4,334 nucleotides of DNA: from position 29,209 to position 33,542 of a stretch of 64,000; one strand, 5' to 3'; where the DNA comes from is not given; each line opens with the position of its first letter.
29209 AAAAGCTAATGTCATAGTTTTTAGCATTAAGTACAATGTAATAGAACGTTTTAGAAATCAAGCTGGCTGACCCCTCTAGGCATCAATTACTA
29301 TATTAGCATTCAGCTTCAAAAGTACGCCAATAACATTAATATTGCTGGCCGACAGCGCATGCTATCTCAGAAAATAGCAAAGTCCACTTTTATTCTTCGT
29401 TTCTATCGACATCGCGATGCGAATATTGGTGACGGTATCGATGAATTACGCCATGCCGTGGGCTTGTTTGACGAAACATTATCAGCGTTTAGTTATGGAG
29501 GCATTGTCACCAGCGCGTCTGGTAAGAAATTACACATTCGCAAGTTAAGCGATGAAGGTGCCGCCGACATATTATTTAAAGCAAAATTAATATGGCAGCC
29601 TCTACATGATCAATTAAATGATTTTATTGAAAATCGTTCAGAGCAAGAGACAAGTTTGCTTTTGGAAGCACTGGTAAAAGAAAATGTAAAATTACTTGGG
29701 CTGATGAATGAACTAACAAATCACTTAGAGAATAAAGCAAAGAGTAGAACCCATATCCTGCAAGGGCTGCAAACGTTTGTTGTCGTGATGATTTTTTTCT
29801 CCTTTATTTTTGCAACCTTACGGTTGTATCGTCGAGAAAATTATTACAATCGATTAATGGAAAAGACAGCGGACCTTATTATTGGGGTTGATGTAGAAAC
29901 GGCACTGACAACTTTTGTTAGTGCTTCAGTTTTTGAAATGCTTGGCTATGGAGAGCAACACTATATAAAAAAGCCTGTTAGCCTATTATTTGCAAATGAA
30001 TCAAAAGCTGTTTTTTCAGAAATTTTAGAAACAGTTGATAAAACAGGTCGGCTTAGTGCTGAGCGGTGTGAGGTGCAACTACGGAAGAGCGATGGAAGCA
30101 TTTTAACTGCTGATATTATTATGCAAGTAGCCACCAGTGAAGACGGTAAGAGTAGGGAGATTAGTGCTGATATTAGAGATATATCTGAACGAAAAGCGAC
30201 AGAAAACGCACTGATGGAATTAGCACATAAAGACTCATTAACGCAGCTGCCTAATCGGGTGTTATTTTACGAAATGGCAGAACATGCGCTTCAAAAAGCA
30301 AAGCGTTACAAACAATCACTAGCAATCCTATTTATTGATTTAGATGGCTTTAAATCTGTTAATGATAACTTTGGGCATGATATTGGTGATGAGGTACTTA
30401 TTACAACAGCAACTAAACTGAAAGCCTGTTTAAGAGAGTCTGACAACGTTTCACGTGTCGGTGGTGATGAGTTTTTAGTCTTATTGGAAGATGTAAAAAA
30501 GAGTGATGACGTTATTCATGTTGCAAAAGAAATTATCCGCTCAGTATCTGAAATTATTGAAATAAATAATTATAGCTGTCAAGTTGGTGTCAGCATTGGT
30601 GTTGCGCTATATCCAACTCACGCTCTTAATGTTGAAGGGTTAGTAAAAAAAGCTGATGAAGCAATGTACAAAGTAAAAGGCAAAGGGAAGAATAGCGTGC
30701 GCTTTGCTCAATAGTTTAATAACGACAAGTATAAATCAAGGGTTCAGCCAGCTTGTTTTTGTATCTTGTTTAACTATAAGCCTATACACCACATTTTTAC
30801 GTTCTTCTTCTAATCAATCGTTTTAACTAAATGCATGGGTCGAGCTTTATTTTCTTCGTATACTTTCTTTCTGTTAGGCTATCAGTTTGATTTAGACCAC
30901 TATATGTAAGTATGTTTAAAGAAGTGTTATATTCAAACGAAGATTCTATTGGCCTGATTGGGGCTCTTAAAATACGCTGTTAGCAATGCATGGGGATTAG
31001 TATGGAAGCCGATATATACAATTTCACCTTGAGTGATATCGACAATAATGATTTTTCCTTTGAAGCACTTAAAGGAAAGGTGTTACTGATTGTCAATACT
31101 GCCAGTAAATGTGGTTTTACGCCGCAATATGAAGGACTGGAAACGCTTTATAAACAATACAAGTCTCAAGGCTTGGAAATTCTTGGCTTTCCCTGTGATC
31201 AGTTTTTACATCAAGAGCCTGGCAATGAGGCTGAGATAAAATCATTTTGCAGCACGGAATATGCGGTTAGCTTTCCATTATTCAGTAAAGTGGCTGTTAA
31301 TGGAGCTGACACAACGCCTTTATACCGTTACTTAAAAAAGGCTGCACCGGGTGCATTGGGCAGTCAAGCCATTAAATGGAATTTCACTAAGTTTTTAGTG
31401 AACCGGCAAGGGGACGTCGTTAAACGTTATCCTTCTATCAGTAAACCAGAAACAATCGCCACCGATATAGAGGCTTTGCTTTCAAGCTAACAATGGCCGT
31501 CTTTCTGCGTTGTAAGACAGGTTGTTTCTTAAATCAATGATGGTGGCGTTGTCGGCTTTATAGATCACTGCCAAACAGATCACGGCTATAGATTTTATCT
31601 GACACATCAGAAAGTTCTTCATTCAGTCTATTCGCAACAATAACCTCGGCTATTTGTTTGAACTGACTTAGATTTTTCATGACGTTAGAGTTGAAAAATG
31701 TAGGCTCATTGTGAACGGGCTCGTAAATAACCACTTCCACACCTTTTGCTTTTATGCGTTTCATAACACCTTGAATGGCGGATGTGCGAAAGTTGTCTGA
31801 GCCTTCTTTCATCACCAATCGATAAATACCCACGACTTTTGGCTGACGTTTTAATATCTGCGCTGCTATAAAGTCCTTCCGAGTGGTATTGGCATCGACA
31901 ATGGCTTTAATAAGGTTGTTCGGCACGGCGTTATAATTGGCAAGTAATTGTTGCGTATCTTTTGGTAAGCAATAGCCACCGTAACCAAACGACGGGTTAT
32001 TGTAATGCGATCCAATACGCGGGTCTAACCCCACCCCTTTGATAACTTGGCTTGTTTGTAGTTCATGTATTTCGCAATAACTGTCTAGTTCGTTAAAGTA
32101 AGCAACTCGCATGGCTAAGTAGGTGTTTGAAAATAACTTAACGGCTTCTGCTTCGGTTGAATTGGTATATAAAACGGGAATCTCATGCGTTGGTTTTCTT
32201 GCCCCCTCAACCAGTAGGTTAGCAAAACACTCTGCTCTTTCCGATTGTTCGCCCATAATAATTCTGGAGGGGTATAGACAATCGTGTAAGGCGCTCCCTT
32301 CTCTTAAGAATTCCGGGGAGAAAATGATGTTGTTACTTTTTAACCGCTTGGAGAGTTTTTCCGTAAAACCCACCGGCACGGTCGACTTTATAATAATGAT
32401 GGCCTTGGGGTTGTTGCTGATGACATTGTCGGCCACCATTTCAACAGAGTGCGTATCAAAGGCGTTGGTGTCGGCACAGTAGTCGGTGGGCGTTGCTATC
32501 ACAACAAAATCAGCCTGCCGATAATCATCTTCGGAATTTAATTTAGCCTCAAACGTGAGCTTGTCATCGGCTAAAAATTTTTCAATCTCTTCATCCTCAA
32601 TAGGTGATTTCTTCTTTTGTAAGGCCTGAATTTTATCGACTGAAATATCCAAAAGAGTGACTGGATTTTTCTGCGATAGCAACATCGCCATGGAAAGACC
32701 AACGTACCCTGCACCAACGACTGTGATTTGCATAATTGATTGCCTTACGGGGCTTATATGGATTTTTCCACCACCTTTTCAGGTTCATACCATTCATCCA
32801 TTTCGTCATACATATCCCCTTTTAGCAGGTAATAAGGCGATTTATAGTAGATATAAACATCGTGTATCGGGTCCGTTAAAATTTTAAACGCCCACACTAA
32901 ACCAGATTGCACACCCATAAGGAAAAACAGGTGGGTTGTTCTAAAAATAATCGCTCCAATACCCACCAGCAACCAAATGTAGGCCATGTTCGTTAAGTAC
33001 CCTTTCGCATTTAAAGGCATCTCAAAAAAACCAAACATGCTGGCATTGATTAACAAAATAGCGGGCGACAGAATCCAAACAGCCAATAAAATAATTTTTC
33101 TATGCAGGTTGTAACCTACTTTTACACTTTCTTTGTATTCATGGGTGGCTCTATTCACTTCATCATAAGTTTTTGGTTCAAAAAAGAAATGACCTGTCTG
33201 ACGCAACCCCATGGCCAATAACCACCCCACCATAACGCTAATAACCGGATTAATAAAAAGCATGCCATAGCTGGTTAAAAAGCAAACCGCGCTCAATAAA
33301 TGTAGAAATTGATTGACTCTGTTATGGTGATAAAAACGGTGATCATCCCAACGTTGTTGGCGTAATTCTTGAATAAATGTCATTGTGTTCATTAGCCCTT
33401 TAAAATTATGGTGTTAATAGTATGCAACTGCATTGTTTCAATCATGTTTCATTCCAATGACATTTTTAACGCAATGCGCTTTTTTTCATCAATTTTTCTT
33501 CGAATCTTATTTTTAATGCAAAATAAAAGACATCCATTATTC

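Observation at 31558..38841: Uncharacterised envelope-lipid operon: TM-anchored aminotransferase, PHP-phosphoesterase::GT4 fusion, PSD-like decarboxylase, Mpo1-like protein and ugd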

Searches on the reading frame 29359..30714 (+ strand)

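Call 8: search_protein_families(library=ncbifam, proteins=[window:29359-30714:+], max_evalue=0.00001)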
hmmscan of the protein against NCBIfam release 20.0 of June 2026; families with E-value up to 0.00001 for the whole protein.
window:29359-30714:+ (451 aa): 22 families
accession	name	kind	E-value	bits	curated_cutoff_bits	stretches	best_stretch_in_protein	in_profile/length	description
NF007423.1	PRK09966.1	equivalog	8.8e-55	186.2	325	1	281-440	231-390/390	diguanylate cyclase DgcN/YfiN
NF045675.1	PhdiestaseDibA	equivalog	2.2e-52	178.3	980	1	168-447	85-361/623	phosphodiesterase DibA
TIGR00254.1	GGDEF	domain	1.9e-47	161.1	37.4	1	287-449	3-166/168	diguanylate cyclase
NF053781.1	cdiGMPphdstlr2612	equivalog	7.6e-40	136.5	1600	1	154-444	708-996/1268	Tlr1612 family c-di-GMP phosphodiesterase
NF038266.1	diguan_SiaD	equivalog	9.1e-40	136.6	290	1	281-446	86-251/252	biofilm regulation diguanylate cyclase SiaD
NF007474.0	PRK10060.1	equivalog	5.4e-38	130.6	782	1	175-446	125-391/663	cyclic di-GMP phosphodiesterase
NF007135.0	PRK09581.1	equivalog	8.4e-38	130.3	474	1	284-448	287-453/457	PleD family two-component system response regulator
NF051473.1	DigCycDgcsShew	equivalog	3.5e-36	125.1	400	1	287-448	133-289/291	diguanylate cyclase DgcS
NF007380.0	PRK09894.1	equivalog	5.5e-36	124.4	256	1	285-449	125-286/296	diguanylate cyclase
NF007298.0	PRK09776.1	equivalog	2.2e-35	121.9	1135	1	287-448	682-843/1111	diguanylate cyclase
NF041606.1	dguan_cyc_DgcA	equivalog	1.3e-33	116.4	370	1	269-450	158-339/340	diguanylate cyclase DgcA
NF047654.1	DiguCycDgcRLepto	equivalog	1.4e-30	106.2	500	1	270-447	114-293/295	diguanylate cyclase DgcR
NF011955.1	PRK15426.1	equivalog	9.7e-27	93.3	408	1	283-449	392-560/564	cellulose biosynthesis regulator diguanylate cyclase DgcQ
NF007599.0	PRK10245.1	equivalog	1.5e-25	89.5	402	1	285-448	206-368/371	diguanylate cyclase AdrA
NF008467.0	PRK11359.1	equivalog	8.1e-25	86.9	857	1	277-449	364-530/800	oxygen-sensing cyclic-di-GMP phosphodiesterase DosP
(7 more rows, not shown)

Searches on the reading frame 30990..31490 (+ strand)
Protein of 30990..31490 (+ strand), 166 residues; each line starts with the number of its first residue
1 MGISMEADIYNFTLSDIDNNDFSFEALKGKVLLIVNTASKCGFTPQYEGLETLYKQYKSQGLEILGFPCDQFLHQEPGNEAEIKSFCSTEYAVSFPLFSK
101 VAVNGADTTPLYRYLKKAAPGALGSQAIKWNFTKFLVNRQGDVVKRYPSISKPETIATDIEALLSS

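Call 8: search_protein_families(library=ncbifam, proteins=[window:30990-31490:+], max_evalue=0.00001)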
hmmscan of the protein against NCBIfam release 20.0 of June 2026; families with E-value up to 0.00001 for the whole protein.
window:30990-31490:+ (166 aa): 2 families
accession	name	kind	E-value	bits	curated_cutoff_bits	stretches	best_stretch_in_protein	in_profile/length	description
NF007900.0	PRK10606.1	equivalog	1.9e-53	180.7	270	1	5-124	1-120/183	glutathione peroxidase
TIGR02540.1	gpx7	equivalog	2.6e-35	121.4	207.3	1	8-161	1-150/153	putative glutathione peroxidase Gpx7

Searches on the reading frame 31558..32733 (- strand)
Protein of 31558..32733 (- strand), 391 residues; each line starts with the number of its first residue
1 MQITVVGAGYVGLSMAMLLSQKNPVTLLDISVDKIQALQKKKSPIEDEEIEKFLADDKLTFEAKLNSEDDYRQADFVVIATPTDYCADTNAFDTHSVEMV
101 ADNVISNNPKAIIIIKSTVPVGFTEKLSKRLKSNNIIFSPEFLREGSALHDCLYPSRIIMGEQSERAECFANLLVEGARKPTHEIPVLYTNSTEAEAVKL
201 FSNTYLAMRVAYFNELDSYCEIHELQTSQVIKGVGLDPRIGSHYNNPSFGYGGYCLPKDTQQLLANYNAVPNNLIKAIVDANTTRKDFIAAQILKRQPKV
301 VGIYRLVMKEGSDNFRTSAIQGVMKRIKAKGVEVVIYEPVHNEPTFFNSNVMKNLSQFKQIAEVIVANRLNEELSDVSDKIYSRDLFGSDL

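Call 3: search_protein_families(library=pfam, proteins=[window:31558-32733:-])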
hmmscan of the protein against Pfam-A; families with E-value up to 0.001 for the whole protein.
window:31558-32733:- (391 aa): 8 families
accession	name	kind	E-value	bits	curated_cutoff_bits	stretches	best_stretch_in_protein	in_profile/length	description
PF03721.20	UDPG_MGDP_dh_N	-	3.6e-33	115.2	27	1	1-168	1-181/187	UDP-glucose/GDP-mannose dehydrogenase family, NAD binding domain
PF00984.24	UDPG_MGDP_dh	-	2.9e-27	95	25.4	1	194-283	2-93/94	UDP-glucose/GDP-mannose dehydrogenase family, central domain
PF03720.21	UDPG_MGDP_dh_C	-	6e-09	36.7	30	1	302-376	1-79/103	UDP-glucose/GDP-mannose dehydrogenase family, UDP binding domain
PF02558.23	ApbA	-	1.5e-05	25.1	22.2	1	3-83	1-76/150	Ketopantoate reductase PanE/ApbA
PF01210.29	NAD_Gly3P_dh_N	-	7.8e-05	23.1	23.1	1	2-88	1-84/158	NAD-dependent glycerol-3-phosphate dehydrogenase N-terminus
PF02737.24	3HCDH_N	-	0.00034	21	22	1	2-81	1-86/180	3-hydroxyacyl-CoA dehydrogenase, NAD binding domain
PF01118.30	Semialdhyde_dh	-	0.0004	21.2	26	1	3-88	2-81/121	Semialdehyde dehydrogenase, NAD binding domain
PF02254.24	TrkA_N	-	0.00048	20.9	23.8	0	3-43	1-42/116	TrkA-N domain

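Call 4: search_protein_families(library=ncbifam, proteins=[window:31558-32733:-])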
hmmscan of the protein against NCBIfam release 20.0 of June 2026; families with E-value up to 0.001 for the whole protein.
window:31558-32733:- (391 aa): 12 families
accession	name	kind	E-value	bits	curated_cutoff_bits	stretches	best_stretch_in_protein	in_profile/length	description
NF011631.0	PRK15057.1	equivalog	8.3e-183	607.8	757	1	1-390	1-388/388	UDP-glucose 6-dehydrogenase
TIGR03026.1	NDP-sugDHase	subfamily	2.6e-99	332.8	189.8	1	1-380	1-397/413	nucleotide sugar dehydrogenase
NF047673.2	TeichurnBiosyTuaD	equivalog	2.3e-47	162.1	700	1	2-343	3-355/439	UDP-glucose 6-dehydrogenase TuaD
NF041297.1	UDPGDh_AglM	equivalog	1.9e-46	158.9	670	1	1-343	1-361/429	UDP-glucose 6-dehydrogenase AglM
NF040825.1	UDPMaNacDH_Arch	equivalog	1.5e-28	99.9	750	1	1-341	1-351/418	UDP-N-acetyl-D-mannosamine dehydrogenase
NF008286.0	PRK11064.1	equivalog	4.8e-22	78.1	459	1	2-366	5-391/420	UDP-N-acetyl-D-mannosamine dehydrogenase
NF011729.0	PRK15182.1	equivalog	6.1e-06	25.3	592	1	2-339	8-355/425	Vi polysaccharide biosynthesis UDP-N-acetylglucosamine C-6 dehydrogenase TviB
NF007039.0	PRK09496.3-2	equivalog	2.2e-05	23.5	293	1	1-40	1-41/446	Trk system potassium transporter TrkA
NF000940.0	PRK00094.1-2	subfamily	3.5e-05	23.5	202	1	1-84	1-80/330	NAD(P)H-dependent glycerol-3-phosphate dehydrogenase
NF000942.0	PRK00094.1-4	subfamily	0.00045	19.5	257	1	1-89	3-88/334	NAD(P)H-dependent glycerol-3-phosphate dehydrogenase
NF007031.0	PRK09496.1-2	equivalog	0.00057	19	289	0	1-40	1-41/458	Trk system potassium transporter TrkA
NF000947.0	PRK00094.2-5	equivalog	0.0006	19.3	251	0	1-132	5-124/323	NAD(P)H-dependent glycerol-3-phosphate dehydrogenase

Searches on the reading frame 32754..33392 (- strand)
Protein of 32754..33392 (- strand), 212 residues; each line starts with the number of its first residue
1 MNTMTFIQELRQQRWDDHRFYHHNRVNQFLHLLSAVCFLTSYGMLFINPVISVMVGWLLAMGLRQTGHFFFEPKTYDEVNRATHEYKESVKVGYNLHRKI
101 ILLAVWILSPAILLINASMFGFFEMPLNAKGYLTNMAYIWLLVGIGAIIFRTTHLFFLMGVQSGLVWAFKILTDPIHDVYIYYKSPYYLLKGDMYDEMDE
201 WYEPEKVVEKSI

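Call 3: search_protein_families(library=pfam, proteins=[window:32754-33392:-])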
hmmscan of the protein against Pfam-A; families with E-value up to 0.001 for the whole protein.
window:32754-33392:- (212 aa): 0 families

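Call 4: search_protein_families(library=ncbifam, proteins=[window:32754-33392:-])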
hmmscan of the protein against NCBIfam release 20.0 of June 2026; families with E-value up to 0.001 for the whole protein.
window:32754-33392:- (212 aa): 0 families

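Call 6: search_protein_families(library=pfam, proteins=[window:32754-33392:-], max_evalue=10)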
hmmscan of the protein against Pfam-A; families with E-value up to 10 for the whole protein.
window:32754-33392:- (212 aa): 1 family
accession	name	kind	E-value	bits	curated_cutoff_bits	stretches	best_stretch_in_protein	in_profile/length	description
PF06127.16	Mpo1-like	-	0.0018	18.8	24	1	15-73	8-67/95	2-hydroxy-palmitic acid dioxygenase Mpo1-like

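Call 34: search_solved_structures(query=window:32754-33392:-, max_evalue=10)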
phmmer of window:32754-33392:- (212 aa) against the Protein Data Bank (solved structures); distinct sequences matched with E-value up to 10: 1.
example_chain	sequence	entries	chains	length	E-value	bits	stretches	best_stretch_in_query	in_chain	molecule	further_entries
8qag_A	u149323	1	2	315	0.54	13.2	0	80-116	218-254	sc-CC-6-95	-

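Call 39: search_protein_families(library=pfam, alignment_id=A2, max_evalue=0.1)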
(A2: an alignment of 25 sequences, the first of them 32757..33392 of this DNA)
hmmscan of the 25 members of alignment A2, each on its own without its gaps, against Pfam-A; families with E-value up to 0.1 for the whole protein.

A. member 1, window:32757-33392:- (212 aa): 1 family
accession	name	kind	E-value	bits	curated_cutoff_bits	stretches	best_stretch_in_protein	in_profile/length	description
PF06127.16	Mpo1-like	-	0.0018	18.8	24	1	15-73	8-67/95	2-hydroxy-palmitic acid dioxygenase Mpo1-like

B. families by the number of members that match (of 25 scanned): 2 families
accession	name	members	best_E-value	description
PF06127.16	Mpo1-like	25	2.9e-06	2-hydroxy-palmitic acid dioxygenase Mpo1-like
PF24499.1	Ig_TMEM131L_4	1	0.088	TMEM131L fourth Ig-like domain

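Call 40: search_solved_structures(query=A2, max_evalue=10)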
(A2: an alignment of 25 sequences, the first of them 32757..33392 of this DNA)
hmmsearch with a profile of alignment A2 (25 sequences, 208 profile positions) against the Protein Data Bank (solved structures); distinct sequences matched with E-value up to 10: 0.
